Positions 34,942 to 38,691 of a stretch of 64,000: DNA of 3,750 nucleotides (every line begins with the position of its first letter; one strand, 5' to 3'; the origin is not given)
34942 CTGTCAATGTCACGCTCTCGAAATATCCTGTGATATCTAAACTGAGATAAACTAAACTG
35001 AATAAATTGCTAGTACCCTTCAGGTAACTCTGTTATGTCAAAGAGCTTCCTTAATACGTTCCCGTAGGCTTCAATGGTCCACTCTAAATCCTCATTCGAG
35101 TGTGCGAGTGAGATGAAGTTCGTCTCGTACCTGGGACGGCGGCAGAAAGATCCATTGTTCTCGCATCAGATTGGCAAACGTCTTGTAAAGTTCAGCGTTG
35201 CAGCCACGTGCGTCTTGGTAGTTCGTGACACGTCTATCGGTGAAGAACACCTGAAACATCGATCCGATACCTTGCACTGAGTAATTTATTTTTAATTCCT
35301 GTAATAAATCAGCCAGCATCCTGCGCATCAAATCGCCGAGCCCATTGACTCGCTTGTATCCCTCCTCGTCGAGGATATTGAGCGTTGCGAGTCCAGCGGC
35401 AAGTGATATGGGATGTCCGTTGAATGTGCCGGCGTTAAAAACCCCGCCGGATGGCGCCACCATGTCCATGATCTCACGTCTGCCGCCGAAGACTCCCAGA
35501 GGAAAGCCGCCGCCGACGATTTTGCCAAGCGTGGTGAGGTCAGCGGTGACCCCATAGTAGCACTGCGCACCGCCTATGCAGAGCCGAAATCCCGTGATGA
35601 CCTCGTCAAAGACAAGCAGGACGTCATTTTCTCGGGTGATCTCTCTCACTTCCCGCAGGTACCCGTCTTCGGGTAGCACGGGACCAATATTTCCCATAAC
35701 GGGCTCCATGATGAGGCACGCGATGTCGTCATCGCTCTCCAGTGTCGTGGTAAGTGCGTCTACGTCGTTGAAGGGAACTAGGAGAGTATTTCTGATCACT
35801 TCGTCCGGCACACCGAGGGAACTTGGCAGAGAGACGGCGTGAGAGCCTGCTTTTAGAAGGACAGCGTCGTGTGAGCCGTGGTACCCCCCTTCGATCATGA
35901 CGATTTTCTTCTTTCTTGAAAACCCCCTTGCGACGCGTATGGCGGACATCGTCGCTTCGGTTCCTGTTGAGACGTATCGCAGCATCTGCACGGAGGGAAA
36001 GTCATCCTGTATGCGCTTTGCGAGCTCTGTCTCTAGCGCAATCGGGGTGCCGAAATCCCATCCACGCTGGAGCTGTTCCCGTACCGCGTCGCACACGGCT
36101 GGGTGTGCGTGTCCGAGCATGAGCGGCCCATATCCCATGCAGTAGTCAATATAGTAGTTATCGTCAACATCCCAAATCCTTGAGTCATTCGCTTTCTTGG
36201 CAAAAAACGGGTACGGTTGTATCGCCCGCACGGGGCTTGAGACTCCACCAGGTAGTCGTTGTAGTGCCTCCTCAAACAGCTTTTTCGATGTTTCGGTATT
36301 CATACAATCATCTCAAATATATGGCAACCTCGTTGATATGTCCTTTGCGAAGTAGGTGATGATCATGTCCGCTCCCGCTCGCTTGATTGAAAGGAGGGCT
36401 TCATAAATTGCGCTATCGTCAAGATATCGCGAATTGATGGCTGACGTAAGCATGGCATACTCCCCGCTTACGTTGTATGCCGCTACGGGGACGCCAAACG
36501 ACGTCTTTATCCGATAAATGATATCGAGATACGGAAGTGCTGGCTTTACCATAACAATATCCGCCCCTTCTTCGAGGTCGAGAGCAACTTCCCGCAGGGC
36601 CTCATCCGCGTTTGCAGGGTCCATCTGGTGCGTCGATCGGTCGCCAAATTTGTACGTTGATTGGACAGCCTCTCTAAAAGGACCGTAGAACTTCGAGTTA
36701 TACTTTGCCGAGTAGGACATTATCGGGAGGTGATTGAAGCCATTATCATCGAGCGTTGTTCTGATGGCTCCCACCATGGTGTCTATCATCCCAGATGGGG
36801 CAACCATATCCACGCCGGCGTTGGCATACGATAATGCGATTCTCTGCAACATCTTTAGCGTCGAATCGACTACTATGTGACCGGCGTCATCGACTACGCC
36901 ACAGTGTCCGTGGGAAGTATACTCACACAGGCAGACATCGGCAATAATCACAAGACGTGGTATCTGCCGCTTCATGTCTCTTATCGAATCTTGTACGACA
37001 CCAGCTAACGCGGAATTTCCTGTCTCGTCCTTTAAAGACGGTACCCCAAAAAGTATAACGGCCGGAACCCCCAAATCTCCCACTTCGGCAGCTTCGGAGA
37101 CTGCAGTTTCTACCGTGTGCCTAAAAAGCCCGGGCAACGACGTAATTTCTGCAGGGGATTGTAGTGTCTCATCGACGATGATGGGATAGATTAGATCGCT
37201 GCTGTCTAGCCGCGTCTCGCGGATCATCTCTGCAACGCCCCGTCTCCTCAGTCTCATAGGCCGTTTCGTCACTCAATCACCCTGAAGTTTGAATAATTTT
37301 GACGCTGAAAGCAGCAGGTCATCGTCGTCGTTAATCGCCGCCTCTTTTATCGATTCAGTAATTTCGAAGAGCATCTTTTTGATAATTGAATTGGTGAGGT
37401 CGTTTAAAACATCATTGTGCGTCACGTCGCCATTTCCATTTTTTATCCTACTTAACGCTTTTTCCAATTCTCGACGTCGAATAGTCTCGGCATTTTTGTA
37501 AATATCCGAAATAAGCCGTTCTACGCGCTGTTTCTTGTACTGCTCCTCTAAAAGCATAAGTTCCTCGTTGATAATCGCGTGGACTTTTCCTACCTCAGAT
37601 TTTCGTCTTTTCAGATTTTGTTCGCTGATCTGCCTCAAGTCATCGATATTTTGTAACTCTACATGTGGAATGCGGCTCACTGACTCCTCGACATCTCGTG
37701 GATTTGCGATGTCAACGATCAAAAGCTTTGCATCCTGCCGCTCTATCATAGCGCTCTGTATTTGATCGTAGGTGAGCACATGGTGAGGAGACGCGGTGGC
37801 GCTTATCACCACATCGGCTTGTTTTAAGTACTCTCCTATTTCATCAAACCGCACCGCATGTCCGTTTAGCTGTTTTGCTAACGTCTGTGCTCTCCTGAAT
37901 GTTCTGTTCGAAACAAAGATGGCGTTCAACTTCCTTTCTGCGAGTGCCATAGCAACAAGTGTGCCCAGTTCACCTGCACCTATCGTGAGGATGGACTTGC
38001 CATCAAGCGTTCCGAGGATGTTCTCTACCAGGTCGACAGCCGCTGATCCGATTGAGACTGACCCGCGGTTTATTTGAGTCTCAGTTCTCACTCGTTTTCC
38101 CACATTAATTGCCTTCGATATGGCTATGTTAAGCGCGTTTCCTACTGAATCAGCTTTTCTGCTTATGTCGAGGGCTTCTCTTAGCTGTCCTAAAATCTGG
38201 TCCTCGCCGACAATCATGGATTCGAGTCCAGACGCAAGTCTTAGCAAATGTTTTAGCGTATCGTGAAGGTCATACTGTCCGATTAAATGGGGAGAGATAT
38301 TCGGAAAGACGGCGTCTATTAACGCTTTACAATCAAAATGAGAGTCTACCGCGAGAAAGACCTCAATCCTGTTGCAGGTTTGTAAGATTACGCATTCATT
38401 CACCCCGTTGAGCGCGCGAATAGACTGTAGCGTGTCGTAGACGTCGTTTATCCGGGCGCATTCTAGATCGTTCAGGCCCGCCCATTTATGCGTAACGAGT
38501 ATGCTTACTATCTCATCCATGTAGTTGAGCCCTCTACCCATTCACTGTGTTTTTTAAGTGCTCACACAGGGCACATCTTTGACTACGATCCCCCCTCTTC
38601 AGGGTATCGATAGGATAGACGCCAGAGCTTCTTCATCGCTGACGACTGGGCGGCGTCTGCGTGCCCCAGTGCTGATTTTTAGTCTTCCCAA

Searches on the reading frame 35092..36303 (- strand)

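Call 67: search_protein_families(library=ncbifam, proteins=[window:35092-36303:-], max_evalue=1e-20)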
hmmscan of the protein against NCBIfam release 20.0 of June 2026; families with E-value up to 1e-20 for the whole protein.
window:35092-36303:- (403 aa): 63 families (the best 25 are shown)
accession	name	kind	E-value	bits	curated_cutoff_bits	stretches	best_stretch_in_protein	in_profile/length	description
NF000818.0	PRK00062.1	subfamily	2e-155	517.7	398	1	1-391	1-398/429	glutamate-1-semialdehyde 2,1-aminomutase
TIGR00713.1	hemL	equivalog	6.2e-155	516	527.3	1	6-392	2-395/423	glutamate-1-semialdehyde 2,1-aminomutase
NF009055.0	PRK12389.1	equivalog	1.6e-120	402.7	637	1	1-392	1-400/431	glutamate-1-semialdehyde 2,1-aminomutase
NF041362.1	GntE_guanitoxin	equivalog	3.7e-92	309.1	525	1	2-383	4-399/426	guanitoxin biosynthesis PLP-dependent transaminase GntE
NF001864.0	PRK00615.1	equivalog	1.7e-82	277.3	706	1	4-392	5-401/433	glutamate-1-semialdehyde aminotransferase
NF005453.0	PRK07046.1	subfamily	4.4e-62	210.1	425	1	6-368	30-399/453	transaminase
NF004856.0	PRK06209.1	equivalog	1.4e-60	205.1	486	1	4-355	9-361/450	glutamate-1-semialdehyde 2,1-aminomutase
TIGR00707.1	argD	subfamily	7.4e-48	163.3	410.05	1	31-362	9-337/381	acetylornithine/succinylornithine family transaminase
NF004426.0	PRK05769.1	equivalog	2.6e-47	161.6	552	1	29-365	34-390/441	acetyl ornithine aminotransferase family protein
NF005985.0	PRK08088.1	equivalog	3.5e-46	157.7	713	1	14-360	8-365/426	4-aminobutyrate--2-oxoglutarate transaminase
NF005993.0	PRK08117.1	subfamily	5.7e-46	157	574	1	177-359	191-372/433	aspartate aminotransferase family protein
NF002874.0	PRK03244.1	equivalog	1.3e-45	155.9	457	1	38-359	32-346/399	acetylornithine transaminase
NF005692.0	PRK07495.1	equivalog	1.3e-45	155.8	724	1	34-359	25-363/425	4-aminobutyrate--2-oxoglutarate transaminase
TIGR00700.1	GABAtrnsam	equivalog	1.6e-44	152.2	506.65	1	31-362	15-365/420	4-aminobutyrate--2-oxoglutarate transaminase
NF053554.1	prodigi_MAP_PigE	equivalog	2.3e-43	148.7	850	1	36-397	405-766/837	prodigiosin MAP biosynthesis aminotransferase PigE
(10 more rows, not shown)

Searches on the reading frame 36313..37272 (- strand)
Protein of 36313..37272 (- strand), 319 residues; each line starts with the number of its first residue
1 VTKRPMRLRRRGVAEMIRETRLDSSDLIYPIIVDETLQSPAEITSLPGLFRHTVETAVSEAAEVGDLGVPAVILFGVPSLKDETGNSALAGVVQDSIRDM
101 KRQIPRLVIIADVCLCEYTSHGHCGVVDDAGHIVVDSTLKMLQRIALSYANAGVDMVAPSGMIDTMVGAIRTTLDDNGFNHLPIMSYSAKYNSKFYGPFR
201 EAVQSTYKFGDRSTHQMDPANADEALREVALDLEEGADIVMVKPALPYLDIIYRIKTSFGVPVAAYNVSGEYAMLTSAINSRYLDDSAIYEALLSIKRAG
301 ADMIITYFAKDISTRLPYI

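Call 67: search_protein_families(library=ncbifam, proteins=[window:36313-37272:-], max_evalue=1e-20)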
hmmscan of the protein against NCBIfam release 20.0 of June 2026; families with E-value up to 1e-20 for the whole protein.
window:36313-37272:- (319 aa): 2 families
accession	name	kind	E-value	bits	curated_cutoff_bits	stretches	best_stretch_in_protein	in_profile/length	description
NF006762.1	PRK09283.1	equivalog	1.2e-131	438.8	297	1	2-316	5-324/327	porphobilinogen synthase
NF009923.0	PRK13384.1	equivalog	2.5e-101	339.4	507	1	2-314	8-322/327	porphobilinogen synthase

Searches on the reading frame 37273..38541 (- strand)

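Call 67: search_protein_families(library=ncbifam, proteins=[window:37273-38541:-], max_evalue=1e-20)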
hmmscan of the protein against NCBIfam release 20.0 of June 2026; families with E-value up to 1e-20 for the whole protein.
window:37273-38541:- (422 aa): 6 families
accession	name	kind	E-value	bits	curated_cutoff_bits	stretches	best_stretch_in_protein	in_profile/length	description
TIGR01035.1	hemA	equivalog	2.9e-114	382.3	209.55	1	13-418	3-414/416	glutamyl-tRNA reductase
NF000744.0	PRK00045.1-3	equivalog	1.1e-82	278.3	429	1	16-420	8-425/447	glutamyl-tRNA reductase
NF000752.0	PRK00045.4-2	equivalog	8.7e-53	180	381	1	9-406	9-386/412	glutamyl-tRNA reductase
NF010548.0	PRK13940.1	equivalog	1.9e-44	152.2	469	1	33-419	27-410/414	glutamyl-tRNA reductase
NF000750.0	PRK00045.3-4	equivalog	1.9e-42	145.8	289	1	15-379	7-376/439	glutamyl-tRNA reductase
NF000751.1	PRK00045.4-1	equivalog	3.5e-40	138.3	478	1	7-405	7-388/426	glutamyl-tRNA reductase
